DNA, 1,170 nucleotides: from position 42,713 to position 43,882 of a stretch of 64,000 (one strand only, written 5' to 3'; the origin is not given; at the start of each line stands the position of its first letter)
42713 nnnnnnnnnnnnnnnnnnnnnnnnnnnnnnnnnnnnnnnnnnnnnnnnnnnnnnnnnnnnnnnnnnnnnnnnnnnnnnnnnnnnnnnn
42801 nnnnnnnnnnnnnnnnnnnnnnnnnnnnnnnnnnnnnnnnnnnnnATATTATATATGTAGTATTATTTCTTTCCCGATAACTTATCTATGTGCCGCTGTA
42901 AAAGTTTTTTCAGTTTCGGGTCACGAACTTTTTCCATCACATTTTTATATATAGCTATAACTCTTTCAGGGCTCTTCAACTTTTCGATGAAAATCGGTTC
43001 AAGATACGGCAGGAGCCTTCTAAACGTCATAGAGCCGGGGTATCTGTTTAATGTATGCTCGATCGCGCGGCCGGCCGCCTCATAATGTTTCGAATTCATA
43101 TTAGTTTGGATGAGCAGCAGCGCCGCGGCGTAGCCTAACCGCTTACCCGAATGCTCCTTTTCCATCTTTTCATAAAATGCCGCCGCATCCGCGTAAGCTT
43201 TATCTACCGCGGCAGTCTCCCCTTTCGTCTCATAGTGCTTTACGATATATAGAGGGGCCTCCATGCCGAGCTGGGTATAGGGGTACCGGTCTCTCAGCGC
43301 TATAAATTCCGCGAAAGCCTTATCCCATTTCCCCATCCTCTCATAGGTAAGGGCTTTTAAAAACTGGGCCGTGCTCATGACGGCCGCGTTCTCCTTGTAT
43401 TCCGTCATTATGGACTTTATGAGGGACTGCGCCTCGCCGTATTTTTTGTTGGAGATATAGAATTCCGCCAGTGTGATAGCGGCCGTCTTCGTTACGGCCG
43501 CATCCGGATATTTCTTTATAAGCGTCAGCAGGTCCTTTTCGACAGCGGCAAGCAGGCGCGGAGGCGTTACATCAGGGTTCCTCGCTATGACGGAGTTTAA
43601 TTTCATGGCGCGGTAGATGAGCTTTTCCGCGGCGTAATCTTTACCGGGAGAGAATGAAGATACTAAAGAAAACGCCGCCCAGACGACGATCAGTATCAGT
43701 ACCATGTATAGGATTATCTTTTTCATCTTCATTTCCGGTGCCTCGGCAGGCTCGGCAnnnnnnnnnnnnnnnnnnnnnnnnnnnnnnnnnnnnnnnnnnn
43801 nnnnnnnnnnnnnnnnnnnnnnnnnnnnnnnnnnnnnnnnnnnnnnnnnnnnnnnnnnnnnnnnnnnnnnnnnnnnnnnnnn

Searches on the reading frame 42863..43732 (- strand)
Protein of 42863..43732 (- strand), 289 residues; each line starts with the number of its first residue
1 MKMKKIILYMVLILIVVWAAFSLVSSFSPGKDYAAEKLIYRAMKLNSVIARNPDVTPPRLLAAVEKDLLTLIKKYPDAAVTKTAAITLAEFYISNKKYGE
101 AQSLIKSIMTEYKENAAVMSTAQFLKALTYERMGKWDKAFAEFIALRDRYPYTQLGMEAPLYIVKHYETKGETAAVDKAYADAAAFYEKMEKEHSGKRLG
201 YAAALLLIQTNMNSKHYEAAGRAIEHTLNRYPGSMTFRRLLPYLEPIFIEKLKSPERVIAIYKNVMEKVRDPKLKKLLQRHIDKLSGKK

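Call 3: search_protein_families(library=pfam, proteins=[window:42863-43732:-], max_evalue=0.01)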
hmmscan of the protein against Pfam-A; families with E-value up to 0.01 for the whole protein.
window:42863-43732:- (289 aa): 10 families
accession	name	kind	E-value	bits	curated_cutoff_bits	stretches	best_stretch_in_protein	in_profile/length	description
PF14559.12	TPR_19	-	3.3e-07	31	25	0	178-233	5-57/68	Tetratricopeptide repeat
PF13428.12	TPR_14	-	5.7e-06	26.9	23.5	0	122-153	3-34/44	Tetratricopeptide repeat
PF13525.12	YfiO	-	0.00014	22.1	25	0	169-235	10-76/203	Outer membrane lipoprotein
PF13174.12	TPR_6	-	0.00019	22.3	26.3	1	122-151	2-31/33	Tetratricopeptide repeat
PF12895.13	ANAPC3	-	0.00029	21.5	27.2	1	82-141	23-77/82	Anaphase-promoting complex, cyclosome, subunit 3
PF25063.1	ARM_TT21_C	-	0.00058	20.2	35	0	77-114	90-127/209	Tetratricopeptide repeat protein 21 C-terminal ARM domain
PF13176.12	TPR_7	-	0.0042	17.5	27.9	0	127-139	6-18/36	Tetratricopeptide repeat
PF25068.1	ARM_TT21_4th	-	0.0045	17.7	30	0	179-231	14-62/153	Tetratricopeptide repeat protein 21 forth ARM domain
PF09537.16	DUF2383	-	0.0067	17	30.8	0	258-284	16-42/111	Domain of unknown function (DUF2383)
PF07719.23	TPR_2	-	0.0084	16.6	27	0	122-143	3-24/34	Tetratricopeptide repeat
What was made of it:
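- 42863..43732 (-): TPR protein, conserved upstream partner of the regulator genes (PrsT-like role). TPR Pfam hits (call 3).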

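Call 21: search_protein_families(library=ncbifam, proteins=[window:42863-43732:-], max_evalue=0.001)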
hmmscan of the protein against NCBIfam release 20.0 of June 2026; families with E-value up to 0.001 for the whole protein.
window:42863-43732:- (289 aa): 3 families
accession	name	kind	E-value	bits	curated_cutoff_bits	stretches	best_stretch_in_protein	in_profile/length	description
TIGR03302.1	OM_YfiO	subfamily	1.2e-09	38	81.4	1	169-236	38-105/239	outer membrane protein assembly factor BamD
TIGR02795.1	tol_pal_ybgF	equivalog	1.2e-07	32.3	90.1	1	69-154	26-110/119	tol-pal system protein YbgF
NF008756.0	PRK11788.1-4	equivalog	0.00076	18.6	474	0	187-244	268-325/389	lipopolysaccharide assembly protein LapB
